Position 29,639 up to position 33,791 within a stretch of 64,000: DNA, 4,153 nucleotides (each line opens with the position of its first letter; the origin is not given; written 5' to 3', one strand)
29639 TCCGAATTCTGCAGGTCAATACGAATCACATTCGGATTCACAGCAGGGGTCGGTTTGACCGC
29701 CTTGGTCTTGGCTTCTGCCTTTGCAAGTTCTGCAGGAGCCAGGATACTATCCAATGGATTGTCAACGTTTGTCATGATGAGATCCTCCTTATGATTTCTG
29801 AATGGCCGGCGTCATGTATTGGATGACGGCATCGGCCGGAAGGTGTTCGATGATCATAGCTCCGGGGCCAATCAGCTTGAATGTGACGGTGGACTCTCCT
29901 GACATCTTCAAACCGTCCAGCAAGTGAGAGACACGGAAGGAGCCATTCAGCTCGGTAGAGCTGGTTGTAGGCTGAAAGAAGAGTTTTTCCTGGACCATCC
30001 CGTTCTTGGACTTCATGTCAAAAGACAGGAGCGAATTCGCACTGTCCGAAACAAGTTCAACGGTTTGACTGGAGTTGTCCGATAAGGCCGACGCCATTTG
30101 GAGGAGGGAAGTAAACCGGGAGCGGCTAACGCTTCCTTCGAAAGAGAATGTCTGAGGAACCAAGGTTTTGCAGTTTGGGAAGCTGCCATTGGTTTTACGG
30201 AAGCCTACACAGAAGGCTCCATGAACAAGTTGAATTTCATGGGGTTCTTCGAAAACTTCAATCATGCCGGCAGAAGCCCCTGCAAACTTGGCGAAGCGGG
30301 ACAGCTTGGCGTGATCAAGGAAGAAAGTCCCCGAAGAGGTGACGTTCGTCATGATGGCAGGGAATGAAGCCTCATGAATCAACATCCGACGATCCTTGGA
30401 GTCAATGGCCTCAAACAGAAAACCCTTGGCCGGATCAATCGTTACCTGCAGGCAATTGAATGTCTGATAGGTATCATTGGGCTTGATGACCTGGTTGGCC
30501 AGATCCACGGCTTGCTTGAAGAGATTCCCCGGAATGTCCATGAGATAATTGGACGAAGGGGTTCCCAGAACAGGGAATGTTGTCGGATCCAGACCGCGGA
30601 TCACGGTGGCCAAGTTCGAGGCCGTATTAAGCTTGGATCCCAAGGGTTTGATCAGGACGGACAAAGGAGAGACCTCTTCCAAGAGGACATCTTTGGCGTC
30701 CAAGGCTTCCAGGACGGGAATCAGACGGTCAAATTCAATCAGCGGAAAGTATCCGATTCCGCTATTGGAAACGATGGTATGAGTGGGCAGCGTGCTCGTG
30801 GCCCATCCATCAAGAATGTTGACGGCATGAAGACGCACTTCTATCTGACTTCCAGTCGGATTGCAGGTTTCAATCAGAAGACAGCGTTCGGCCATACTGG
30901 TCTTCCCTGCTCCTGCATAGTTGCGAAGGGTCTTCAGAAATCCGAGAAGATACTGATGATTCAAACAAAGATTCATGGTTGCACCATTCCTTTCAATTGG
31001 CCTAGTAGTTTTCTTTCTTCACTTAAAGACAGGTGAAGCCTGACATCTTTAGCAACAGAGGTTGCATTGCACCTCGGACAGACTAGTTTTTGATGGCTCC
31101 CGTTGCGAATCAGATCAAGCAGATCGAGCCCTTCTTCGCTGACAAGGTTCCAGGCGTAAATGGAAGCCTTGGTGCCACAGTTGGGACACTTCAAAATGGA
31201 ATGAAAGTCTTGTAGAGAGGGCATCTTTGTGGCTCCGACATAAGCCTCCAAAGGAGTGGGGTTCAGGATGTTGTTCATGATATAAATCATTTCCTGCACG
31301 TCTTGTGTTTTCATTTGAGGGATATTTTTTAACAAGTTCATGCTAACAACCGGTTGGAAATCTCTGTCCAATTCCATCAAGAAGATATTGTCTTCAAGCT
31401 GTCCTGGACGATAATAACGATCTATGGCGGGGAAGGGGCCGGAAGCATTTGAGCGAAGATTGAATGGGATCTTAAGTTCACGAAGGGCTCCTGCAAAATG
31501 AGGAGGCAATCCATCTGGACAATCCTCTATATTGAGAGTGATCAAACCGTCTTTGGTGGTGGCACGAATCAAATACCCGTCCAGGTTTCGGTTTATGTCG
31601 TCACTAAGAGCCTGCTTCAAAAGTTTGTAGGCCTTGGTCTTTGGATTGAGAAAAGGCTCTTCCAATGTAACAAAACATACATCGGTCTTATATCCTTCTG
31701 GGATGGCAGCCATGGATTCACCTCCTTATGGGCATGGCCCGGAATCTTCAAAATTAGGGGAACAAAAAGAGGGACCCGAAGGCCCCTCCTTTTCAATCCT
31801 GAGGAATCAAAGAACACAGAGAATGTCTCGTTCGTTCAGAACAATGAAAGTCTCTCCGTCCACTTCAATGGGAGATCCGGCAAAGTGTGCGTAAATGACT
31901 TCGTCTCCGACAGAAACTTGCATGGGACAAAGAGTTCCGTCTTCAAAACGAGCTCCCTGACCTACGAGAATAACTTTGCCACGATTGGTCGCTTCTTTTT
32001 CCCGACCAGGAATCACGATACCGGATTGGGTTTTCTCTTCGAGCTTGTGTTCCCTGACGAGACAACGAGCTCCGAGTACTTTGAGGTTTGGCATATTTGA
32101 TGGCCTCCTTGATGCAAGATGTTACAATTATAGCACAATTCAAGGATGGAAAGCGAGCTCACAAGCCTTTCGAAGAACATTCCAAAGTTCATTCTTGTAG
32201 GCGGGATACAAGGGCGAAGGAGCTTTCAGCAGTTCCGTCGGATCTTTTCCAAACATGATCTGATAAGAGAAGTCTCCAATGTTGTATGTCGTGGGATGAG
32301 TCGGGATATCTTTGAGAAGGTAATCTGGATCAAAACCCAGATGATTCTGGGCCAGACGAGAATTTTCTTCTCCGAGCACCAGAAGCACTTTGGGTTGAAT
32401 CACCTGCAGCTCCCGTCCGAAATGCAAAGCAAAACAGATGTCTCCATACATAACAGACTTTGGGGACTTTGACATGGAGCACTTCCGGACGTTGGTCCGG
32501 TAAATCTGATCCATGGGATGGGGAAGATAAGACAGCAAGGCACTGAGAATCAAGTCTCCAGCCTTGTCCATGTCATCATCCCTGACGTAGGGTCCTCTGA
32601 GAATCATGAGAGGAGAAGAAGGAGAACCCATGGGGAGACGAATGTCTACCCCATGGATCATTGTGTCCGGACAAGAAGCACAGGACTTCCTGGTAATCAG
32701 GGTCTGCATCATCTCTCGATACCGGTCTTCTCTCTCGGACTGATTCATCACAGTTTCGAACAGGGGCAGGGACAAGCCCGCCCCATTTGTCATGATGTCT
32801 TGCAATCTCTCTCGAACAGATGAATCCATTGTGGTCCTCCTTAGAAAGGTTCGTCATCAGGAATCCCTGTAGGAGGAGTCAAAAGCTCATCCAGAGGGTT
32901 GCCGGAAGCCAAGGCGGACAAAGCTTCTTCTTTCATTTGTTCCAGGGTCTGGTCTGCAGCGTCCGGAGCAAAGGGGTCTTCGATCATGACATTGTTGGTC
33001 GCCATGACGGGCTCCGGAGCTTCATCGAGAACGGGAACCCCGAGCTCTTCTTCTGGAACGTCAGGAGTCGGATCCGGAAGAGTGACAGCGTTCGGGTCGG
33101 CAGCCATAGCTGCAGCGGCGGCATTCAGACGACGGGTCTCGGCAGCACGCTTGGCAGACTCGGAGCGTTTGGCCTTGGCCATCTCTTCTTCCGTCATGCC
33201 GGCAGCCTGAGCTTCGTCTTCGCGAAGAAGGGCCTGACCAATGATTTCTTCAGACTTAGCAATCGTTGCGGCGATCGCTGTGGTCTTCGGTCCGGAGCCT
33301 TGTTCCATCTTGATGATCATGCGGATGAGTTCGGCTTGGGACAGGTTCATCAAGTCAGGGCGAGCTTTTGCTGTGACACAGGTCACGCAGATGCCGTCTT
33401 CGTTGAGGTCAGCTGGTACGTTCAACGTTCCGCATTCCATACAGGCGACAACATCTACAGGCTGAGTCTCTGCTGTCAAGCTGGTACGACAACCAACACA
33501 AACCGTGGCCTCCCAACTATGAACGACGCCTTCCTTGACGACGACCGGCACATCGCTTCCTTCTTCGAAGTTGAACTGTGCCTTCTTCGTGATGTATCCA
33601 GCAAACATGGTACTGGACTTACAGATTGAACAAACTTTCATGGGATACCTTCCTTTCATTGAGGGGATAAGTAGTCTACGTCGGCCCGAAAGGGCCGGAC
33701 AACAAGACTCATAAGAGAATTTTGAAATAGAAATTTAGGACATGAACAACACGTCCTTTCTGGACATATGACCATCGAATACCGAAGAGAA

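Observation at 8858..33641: Clamp-binding-like motif NPLDxL[F/L] recurs at the termini of at least six proteins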

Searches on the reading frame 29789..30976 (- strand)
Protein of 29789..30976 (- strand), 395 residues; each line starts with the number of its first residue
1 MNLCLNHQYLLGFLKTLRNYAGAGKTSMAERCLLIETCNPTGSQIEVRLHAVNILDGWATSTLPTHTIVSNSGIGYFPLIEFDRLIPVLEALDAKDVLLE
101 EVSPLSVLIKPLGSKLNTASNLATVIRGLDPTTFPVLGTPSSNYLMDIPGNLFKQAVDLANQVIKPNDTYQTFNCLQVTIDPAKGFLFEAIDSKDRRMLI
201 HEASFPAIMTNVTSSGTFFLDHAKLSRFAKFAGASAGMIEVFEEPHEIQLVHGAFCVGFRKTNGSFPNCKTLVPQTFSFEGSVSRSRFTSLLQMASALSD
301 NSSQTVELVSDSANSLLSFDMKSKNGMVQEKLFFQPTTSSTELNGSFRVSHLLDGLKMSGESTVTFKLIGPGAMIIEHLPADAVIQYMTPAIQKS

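Call 5: search_protein_families(library=pfam, proteins=[window:29789-30976:-], max_evalue=0.01)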
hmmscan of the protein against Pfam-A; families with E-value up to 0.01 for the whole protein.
window:29789-30976:- (395 aa): 1 family
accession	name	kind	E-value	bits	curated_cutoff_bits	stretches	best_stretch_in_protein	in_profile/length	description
PF02768.20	DNA_pol3_beta_3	-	2.4e-05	24.5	27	1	270-386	1-115/121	DNA polymerase III beta subunit, C-terminal domain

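Call 28: find_homologous_proteins(query=window:29789-30976:-, max_evalue=0.00001)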
Query window:29789-30976:- (395 aa): 1 proteins with E <= 0.00001 among 3988 candidates.
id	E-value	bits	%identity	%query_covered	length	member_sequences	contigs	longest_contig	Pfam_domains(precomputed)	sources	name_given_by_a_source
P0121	1.3e-239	812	100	93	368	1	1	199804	-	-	-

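Call 32: search_protein_families(library=phrogs, proteins=[window:29789-30976:-], max_evalue=0.001)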
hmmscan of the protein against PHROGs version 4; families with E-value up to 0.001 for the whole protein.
window:29789-30976:- (395 aa): 1 family
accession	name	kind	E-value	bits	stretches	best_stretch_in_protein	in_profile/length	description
phrog_947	-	DNA, RNA and nucleotide metabolism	6.9e-08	32.8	1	118-375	101-346/368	DNA polymerase processivity factor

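Call 34: search_solved_structures(query=A1, max_evalue=0.01, show_alignments=1)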
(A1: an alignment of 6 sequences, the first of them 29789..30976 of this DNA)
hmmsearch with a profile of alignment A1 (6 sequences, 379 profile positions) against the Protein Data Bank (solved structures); distinct sequences matched with E-value up to 0.01: 55.
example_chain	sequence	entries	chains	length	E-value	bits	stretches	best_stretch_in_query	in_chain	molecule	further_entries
7evp_A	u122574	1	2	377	2.7e-38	135.2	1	1-377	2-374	Beta sliding clamp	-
4tr6_A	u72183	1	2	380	7.6e-36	127.2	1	79-377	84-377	DNA polymerase III subunit beta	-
6e8d_A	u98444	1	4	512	2.4e-35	125.5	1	78-377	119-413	Beta sliding clamp,DNA mismatch repair protein MutL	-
2awa_A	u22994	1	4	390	3.9e-34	121.5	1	1-377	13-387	DNA polymerase III, beta chain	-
2avt_A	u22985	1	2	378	9e-33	117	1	1-375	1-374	DNA polymerase III beta subunit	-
3t0p_A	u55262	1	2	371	1.2e-27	100.2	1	1-376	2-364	DNA polymerase III, beta subunit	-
7ybd_A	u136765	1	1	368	1.3e-25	93.4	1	1-376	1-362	Beta sliding clamp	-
8dt6_A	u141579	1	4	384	4.8e-23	85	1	1-376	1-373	Beta sliding clamp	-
1vpk_A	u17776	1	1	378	5.9e-22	81.4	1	1-375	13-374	DNA polymerase III, beta subunit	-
7rzm_A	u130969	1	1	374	3.9e-21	78.7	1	1-375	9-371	DNA polymerase III subunit beta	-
6ptv_A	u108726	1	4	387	4.2e-19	72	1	1-376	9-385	Beta sliding clamp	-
5w7z_A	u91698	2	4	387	5.5e-19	71.7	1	1-375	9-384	DNA polymerase III subunit beta | Beta sliding clamp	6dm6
6dlk_A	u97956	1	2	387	1.1e-18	70.7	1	1-375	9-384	Beta sliding clamp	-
6man_A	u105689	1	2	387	8.6e-18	67.7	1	1-375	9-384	Beta sliding clamp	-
6deg_A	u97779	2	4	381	1.8e-17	66.7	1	223-376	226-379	Beta sliding clamp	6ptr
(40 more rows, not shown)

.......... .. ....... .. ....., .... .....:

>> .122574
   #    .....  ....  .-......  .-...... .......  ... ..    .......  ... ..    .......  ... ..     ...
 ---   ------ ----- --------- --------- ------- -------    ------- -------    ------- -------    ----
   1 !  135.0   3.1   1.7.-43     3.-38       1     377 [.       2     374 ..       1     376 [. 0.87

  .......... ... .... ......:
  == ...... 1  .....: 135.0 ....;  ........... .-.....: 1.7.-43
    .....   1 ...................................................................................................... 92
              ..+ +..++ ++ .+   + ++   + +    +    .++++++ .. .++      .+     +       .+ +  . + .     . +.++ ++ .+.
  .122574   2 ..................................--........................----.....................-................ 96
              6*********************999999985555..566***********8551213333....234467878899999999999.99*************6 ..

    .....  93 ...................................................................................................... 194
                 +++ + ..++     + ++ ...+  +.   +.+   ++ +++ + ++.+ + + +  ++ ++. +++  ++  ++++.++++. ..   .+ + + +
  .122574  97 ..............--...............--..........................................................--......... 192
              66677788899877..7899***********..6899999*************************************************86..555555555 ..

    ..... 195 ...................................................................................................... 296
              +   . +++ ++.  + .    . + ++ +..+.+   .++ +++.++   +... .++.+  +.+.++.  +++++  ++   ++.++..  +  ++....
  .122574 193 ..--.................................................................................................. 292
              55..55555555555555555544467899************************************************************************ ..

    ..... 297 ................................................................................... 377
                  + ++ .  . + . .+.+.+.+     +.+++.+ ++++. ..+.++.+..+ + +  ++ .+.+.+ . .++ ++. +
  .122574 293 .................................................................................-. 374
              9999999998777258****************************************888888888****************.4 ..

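Call 36: search_solved_structures(query=window:29789-30976:-, max_evalue=1, show_alignments=0)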
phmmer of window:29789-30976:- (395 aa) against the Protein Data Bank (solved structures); distinct sequences matched with E-value up to 1: 6.
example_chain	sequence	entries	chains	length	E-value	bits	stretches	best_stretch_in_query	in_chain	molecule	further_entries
4tr6_A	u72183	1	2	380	1.4e-05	27.5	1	126-388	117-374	DNA polymerase III subunit beta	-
6e8d_A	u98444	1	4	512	2.9e-05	26.5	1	126-388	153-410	Beta sliding clamp,DNA mismatch repair protein MutL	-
7evp_A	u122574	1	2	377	0.00036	22.9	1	89-390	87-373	Beta sliding clamp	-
5wce_A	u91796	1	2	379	0.094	15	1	133-388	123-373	DNA polymerase III subunit beta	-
6izo_A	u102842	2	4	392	0.1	14.9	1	133-388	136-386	Beta sliding clamp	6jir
7rzm_A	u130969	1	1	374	0.2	13.9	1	261-368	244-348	DNA polymerase III subunit beta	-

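Call 72: search_dna_similar(query=window:29789-30976:-, collection=phages, mode=protein, max_evalue=0.001, max_rows=20)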
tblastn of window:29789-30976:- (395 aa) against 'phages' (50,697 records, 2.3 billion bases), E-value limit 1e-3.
No match.

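Call 106: predict_structure(protein=window:29789-30976:-)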
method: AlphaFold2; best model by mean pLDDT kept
length: 395 residues; sequences in the alignment: 1
mean_pLDDT: 35.1   pTM: 0.25
mean pLDDT of the five models: 35.1, 28.9, 28.5, 27.9, 25.4
residues with pLDDT >= 90: 0; 70-90: 0; 50-70: 8; < 50: 387
segments of 3 or more residues with pLDDT < 50: 1-217, 219-222, 230-245, 247-395
pLDDT, mean of each block of 10 residues (from residue 1): 28 37 36 38 40 38 38 28 35 32 26 33 35 29 31 40 32 26 30 34 41 41 50 37 45 43 40 36 37 39 36 35 33 35 32 30 33 35 30 26
secondary structure, 60 per line:
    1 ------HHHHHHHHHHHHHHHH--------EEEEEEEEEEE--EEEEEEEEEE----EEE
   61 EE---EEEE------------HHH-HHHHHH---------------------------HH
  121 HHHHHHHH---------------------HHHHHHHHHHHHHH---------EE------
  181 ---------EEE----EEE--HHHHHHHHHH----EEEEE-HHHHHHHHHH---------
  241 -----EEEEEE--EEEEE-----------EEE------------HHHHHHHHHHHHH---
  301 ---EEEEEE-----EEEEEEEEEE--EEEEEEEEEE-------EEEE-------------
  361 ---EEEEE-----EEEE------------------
elements in order: H7-22 E31-41 E44-53 E58-62 E66-69 H86-91 H119-128 H150-163 E190-192 E197-199 H202-211 E216-220 H222-231 E246-251 E254-258 E270-272 H285-297 E304-309 E315-324 E327-336 E344-347 E364-368 E374-377

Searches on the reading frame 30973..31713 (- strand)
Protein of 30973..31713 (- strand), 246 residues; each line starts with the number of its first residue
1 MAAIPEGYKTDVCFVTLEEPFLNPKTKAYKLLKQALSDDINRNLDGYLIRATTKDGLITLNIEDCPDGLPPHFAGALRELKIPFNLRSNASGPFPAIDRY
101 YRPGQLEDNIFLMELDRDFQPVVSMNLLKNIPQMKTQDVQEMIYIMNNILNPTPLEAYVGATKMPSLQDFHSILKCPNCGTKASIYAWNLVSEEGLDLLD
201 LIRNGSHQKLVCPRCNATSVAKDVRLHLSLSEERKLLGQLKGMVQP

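Call 31: search_protein_families(library=pfam, proteins=[window:30973-31713:-], max_evalue=0.01)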
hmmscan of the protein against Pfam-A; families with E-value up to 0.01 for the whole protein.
window:30973-31713:- (246 aa): 2 families
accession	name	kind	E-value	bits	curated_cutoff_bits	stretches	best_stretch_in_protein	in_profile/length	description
PF14353.12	CpXC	-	9.4e-06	26.1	25.4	1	174-219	1-47/121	CpXC protein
PF13248.11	Zn_ribbon_3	-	0.0062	16.4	27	0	175-182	4-11/26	zinc-ribbon domain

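Call 80: search_protein_families(library=phrogs, proteins=[window:30973-31713:-], max_evalue=0.001)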
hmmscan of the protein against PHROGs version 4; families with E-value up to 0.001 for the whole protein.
window:30973-31713:- (246 aa): 1 family
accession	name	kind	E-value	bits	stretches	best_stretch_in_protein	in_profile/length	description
phrog_13172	-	DNA, RNA and nucleotide metabolism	0.00078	20.4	0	212-227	3-18/36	HTH DNA binding protein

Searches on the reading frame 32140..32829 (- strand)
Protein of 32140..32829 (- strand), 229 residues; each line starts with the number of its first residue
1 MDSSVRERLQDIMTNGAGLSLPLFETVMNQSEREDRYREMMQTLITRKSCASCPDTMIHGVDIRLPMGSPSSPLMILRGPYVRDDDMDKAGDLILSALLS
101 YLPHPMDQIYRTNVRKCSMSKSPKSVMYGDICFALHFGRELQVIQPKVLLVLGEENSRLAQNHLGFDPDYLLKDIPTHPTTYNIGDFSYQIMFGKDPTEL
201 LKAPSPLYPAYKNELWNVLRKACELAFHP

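Call 31: search_protein_families(library=pfam, proteins=[window:32140-32829:-], max_evalue=0.01)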
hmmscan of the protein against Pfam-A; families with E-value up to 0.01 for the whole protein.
window:32140-32829:- (229 aa): 1 family
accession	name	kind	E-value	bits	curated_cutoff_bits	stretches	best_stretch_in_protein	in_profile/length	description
PF03167.25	UDG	-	0.0071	16.9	24.3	1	107-220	48-141/141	Uracil DNA glycosylase superfamily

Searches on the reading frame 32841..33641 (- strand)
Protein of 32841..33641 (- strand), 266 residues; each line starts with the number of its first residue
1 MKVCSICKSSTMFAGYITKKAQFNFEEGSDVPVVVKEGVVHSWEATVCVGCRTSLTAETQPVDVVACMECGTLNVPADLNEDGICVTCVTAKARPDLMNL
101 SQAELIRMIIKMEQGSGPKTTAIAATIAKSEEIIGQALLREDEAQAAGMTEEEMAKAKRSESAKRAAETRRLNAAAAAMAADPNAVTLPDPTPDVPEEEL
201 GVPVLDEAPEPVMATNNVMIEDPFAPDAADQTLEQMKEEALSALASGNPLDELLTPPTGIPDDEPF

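Call 5: search_protein_families(library=pfam, proteins=[window:32841-33641:-], max_evalue=0.01)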
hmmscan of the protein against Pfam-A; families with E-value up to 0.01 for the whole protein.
window:32841-33641:- (266 aa): 1 family
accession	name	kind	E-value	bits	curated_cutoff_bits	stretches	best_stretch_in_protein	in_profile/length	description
PF04828.22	GFA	-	0.0022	18.5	24.3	1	4-80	27-106/115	Glutathione-dependent formaldehyde-activating enzyme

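Call 32: search_protein_families(library=phrogs, proteins=[window:32841-33641:-], max_evalue=0.001)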
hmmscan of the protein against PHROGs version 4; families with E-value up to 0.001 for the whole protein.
window:32841-33641:- (266 aa): 1 family
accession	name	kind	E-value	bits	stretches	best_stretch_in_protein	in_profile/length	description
phrog_29115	-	unknown function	0.00012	22.5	1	43-118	46-116/303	-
